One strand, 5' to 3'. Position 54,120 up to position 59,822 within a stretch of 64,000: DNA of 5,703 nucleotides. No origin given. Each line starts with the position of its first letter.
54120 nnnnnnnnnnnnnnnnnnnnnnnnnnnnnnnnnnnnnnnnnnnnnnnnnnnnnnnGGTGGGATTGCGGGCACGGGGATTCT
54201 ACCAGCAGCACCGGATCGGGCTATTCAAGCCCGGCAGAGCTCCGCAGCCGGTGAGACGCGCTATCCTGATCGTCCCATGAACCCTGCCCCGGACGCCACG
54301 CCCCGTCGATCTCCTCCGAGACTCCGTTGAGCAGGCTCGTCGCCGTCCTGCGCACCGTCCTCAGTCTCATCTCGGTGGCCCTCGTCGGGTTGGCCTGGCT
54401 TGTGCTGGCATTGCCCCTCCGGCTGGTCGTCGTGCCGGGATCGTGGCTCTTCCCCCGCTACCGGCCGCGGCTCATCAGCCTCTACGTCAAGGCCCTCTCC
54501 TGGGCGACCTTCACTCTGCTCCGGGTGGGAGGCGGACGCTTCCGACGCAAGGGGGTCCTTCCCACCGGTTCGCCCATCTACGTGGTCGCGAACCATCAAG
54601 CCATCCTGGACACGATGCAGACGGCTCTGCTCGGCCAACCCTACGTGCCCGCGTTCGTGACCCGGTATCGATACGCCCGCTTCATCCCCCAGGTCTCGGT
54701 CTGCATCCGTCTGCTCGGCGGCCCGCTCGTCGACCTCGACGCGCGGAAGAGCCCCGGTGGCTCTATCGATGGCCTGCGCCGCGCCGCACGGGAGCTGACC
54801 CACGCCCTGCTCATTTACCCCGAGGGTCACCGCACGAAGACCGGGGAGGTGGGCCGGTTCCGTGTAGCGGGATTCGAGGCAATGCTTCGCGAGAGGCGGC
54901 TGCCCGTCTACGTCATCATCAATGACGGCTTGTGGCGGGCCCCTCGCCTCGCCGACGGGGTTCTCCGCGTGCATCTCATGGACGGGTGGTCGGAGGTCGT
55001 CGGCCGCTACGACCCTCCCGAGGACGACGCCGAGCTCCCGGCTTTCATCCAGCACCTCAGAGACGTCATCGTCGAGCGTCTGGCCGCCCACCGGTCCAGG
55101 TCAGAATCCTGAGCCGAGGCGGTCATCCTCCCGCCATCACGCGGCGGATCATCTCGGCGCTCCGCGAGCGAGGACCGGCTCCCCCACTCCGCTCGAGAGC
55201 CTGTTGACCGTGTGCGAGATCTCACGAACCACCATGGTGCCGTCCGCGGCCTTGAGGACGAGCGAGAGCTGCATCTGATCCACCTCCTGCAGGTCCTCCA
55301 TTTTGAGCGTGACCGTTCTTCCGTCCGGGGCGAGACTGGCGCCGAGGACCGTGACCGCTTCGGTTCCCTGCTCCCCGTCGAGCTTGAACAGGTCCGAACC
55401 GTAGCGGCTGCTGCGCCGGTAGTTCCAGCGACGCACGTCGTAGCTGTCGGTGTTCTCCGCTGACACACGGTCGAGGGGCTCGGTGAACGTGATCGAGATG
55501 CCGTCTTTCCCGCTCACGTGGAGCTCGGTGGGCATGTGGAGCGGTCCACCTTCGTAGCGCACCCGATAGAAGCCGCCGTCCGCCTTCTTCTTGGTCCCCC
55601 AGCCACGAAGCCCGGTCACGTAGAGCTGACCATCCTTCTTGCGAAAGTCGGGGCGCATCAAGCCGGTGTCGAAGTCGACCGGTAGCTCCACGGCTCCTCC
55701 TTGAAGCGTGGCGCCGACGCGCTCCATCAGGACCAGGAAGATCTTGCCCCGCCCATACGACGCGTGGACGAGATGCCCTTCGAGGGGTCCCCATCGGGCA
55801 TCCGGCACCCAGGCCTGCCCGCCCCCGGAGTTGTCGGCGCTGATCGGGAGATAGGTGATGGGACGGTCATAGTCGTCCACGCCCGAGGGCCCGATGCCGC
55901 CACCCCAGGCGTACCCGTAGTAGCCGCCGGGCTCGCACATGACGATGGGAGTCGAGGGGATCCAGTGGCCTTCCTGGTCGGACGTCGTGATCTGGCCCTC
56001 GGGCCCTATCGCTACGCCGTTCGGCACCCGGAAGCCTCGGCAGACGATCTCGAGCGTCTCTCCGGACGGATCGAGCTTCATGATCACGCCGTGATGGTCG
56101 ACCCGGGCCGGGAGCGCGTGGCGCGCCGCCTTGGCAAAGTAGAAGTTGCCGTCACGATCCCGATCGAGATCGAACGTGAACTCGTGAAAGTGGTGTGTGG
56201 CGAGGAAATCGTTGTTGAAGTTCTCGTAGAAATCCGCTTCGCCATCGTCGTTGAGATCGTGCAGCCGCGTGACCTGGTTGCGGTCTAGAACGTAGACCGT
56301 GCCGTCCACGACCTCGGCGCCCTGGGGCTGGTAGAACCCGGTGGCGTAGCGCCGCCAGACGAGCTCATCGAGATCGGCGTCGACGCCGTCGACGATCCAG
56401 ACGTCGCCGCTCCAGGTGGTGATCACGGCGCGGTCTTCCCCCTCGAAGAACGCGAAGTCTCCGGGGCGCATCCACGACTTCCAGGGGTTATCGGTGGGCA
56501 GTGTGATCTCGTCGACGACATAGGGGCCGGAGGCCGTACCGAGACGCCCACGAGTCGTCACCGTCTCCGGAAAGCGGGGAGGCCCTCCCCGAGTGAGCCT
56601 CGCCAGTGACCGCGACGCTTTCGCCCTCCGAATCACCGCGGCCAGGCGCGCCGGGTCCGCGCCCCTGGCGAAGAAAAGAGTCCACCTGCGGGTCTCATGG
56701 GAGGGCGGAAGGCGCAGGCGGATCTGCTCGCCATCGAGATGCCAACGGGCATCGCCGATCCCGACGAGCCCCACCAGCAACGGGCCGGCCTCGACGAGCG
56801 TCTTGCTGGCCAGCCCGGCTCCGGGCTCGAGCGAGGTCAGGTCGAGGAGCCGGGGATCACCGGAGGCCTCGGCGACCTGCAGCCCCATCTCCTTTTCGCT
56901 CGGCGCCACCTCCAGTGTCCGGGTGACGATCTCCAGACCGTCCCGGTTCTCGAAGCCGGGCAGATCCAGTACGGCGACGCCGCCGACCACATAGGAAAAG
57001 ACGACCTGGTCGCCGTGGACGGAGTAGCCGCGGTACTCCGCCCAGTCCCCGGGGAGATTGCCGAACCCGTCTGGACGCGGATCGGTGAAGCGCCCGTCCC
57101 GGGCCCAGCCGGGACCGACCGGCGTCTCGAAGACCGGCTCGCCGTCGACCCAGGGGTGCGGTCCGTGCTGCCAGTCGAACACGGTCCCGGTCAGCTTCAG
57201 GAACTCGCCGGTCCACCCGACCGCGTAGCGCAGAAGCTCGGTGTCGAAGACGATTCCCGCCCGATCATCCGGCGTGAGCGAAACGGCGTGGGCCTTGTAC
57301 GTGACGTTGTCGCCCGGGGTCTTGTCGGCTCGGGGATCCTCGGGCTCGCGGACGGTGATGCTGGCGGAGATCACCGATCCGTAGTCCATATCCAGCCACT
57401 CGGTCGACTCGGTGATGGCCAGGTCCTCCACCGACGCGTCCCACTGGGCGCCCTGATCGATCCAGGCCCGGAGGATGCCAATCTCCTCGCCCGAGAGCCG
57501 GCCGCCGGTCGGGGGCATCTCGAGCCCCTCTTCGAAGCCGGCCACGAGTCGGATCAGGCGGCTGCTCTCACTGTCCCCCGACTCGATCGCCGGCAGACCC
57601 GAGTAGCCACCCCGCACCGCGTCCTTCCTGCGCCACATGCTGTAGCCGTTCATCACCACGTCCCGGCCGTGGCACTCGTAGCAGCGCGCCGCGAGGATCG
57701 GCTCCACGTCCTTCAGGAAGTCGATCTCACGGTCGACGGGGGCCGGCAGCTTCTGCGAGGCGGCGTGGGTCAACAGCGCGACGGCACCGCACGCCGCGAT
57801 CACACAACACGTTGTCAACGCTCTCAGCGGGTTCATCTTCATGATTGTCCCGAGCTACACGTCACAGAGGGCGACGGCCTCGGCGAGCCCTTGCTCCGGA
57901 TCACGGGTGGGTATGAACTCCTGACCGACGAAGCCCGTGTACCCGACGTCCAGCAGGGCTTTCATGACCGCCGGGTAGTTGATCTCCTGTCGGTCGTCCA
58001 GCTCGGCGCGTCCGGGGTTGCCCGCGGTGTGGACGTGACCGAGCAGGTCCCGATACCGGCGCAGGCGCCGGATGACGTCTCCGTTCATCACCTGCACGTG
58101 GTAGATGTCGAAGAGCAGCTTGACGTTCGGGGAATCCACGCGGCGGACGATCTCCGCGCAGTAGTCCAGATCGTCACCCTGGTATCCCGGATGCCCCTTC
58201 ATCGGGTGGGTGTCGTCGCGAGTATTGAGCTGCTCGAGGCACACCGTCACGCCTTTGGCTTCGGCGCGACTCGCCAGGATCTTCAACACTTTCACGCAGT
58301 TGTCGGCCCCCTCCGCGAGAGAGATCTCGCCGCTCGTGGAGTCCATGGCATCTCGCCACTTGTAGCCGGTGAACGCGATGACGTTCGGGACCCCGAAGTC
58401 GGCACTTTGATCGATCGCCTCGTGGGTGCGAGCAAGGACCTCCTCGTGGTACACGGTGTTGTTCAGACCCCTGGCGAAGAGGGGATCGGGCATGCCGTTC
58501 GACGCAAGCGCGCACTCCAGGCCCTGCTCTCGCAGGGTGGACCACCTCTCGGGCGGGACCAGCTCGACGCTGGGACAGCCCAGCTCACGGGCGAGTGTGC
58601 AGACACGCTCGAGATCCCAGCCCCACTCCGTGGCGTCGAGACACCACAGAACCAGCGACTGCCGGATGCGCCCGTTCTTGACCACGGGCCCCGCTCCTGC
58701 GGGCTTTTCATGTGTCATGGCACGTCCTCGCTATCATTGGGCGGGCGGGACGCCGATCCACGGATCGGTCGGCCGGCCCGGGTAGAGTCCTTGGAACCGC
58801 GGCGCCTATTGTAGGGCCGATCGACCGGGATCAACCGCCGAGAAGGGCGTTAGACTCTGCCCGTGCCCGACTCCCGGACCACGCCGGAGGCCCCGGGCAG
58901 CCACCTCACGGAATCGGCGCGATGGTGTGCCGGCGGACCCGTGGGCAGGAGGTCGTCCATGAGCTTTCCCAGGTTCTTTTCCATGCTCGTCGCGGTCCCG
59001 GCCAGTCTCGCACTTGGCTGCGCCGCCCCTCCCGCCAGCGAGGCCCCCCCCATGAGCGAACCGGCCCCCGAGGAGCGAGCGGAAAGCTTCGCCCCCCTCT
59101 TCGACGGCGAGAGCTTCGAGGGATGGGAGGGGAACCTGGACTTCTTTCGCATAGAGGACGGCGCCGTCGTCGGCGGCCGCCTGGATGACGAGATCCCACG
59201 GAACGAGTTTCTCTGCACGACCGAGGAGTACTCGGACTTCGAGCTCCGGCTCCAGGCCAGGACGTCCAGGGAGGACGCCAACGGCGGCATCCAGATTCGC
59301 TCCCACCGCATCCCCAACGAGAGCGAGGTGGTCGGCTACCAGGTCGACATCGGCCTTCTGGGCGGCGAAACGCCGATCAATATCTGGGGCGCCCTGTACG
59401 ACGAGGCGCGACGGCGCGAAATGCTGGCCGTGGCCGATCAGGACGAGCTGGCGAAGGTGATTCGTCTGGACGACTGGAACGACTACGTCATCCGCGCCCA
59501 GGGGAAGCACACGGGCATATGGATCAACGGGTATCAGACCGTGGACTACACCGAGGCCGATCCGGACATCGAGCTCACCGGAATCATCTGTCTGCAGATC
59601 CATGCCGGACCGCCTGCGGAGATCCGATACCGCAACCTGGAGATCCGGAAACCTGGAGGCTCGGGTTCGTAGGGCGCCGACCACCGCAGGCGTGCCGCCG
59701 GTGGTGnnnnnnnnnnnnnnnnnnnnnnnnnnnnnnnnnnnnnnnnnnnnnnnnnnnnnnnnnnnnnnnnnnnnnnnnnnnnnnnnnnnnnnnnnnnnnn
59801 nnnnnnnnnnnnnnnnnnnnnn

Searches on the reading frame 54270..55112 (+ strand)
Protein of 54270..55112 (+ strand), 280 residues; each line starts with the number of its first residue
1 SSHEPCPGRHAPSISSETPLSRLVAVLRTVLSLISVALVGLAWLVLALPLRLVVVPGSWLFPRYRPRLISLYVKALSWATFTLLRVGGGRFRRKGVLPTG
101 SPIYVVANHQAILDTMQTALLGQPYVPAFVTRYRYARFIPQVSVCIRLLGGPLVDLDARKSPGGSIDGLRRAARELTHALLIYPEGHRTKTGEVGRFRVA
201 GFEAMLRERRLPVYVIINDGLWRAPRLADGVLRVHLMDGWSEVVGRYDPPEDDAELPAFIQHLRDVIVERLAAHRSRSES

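Call 44: search_protein_families(library=pfam, proteins=[window:54270-55112:+])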
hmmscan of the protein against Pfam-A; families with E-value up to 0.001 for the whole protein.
window:54270-55112:+ (280 aa): 1 family
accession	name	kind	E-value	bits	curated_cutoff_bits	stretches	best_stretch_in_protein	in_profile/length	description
PF01553.26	Acyltransferase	-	5.1e-09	36.5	23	1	94-213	7-126/132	Acyltransferase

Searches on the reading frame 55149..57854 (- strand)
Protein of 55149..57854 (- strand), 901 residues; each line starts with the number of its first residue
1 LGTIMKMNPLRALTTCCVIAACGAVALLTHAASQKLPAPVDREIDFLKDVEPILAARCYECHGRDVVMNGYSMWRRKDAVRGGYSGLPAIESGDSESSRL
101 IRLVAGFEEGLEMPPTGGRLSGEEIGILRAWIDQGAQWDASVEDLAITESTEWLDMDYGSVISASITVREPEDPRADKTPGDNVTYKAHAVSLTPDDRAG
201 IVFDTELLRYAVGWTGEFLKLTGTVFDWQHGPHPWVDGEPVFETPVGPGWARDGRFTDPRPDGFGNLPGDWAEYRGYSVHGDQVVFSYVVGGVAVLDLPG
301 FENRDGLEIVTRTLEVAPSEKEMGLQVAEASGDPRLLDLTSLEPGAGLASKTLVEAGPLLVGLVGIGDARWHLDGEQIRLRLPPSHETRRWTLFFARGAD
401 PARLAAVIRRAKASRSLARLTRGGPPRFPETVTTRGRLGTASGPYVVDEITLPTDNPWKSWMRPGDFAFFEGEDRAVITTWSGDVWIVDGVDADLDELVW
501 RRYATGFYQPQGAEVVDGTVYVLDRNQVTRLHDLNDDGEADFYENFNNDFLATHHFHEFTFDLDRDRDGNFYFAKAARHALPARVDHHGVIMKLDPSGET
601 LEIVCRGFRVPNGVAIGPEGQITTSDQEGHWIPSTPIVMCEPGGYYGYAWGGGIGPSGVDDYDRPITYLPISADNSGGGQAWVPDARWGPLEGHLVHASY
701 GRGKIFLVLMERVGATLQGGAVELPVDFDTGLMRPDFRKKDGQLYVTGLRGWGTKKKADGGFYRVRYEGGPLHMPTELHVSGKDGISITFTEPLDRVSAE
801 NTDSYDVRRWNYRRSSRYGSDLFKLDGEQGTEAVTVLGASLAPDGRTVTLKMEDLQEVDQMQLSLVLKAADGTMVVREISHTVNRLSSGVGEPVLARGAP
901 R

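Call 44: search_protein_families(library=pfam, proteins=[window:55149-57854:-])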
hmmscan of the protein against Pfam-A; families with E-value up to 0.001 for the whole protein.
window:55149-57854:- (901 aa): 4 families
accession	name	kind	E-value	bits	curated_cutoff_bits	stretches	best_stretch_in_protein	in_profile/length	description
PF20601.3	DUF6797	-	2.3e-27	96.1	24.9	1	201-297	1-96/96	Domain of unknown function (DUF6797)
PF07635.16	PSCyt1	-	5.6e-11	43.3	22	1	58-117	1-59/59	Planctomycete cytochrome C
PF01436.27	NHL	-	0.00013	22.3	20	0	608-632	1-25/28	NHL repeat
PF08450.18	SGL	-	0.0007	19.7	26.3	0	562-622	90-147/246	SMP-30/Gluconolactonase/LRE-like region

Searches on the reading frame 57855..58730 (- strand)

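Call 44: search_protein_families(library=pfam, proteins=[window:57855-58730:-])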
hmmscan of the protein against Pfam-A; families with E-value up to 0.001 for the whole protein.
window:57855-58730:- (291 aa): 1 family
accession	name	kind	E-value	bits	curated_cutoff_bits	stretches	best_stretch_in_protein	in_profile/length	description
PF01261.30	AP_endonuc_2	-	1.5e-27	97.3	31.1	1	46-287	3-244/249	Xylose isomerase-like TIM barrel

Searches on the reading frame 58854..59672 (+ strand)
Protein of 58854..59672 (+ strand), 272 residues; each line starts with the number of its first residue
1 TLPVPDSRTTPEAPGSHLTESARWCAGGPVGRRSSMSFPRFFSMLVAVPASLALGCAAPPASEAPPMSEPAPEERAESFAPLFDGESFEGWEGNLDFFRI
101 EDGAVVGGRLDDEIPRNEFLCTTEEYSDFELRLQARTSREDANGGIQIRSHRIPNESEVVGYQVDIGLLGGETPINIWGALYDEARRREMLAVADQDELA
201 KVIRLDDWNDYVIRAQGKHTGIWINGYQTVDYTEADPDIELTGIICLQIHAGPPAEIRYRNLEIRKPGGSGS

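Call 44: search_protein_families(library=pfam, proteins=[window:58854-59672:+])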
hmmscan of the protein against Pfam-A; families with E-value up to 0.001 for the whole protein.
window:58854-59672:+ (272 aa): 1 family
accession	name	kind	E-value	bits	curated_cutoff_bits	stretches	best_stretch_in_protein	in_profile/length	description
PF06439.18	3keto-disac_hyd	-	8.9e-37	127.4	26.8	1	79-265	2-187/187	3-keto-disaccharide hydrolase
